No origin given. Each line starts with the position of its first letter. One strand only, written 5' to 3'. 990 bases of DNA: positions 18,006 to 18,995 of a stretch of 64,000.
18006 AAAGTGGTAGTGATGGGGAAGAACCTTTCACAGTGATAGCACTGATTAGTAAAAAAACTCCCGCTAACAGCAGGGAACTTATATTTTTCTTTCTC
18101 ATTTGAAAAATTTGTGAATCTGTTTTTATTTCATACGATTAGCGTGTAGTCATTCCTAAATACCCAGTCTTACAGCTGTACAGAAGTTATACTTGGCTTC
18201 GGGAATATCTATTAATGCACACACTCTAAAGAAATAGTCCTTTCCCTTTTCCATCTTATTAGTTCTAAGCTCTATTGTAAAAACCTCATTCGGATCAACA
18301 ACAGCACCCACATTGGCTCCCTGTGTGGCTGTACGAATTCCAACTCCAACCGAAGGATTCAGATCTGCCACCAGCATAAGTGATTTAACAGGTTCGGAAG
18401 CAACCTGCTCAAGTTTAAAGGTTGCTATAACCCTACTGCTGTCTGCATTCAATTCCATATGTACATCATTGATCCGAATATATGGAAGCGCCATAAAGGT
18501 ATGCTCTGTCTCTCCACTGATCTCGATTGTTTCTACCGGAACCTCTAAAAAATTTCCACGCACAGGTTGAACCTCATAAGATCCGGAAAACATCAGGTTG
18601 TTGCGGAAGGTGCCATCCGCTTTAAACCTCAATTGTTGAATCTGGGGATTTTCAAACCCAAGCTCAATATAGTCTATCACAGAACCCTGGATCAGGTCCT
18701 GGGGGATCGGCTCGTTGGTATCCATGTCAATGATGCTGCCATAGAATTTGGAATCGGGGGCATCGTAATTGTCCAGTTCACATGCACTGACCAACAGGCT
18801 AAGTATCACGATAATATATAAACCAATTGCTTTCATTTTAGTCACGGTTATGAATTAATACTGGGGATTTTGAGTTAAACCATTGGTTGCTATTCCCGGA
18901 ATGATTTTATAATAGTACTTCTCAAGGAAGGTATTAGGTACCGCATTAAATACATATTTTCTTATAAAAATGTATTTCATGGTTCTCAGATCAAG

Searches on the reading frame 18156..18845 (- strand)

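Call 9: search_protein_families(library=pfam, proteins=[window:18156-18845:-], max_evalue=0.001)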
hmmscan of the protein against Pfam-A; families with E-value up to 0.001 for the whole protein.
window:18156-18845:- (229 aa): 2 families
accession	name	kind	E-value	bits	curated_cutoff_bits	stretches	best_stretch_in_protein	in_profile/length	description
PF12866.13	DUF3823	-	4.9e-12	46.4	27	1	33-113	2-83/90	Protein of unknown function (DUF3823) N-terminal domain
PF18003.7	DUF3823_C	-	2.7e-08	34.8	27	1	124-225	2-102/103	Domain of unknown function (DUF3823_C)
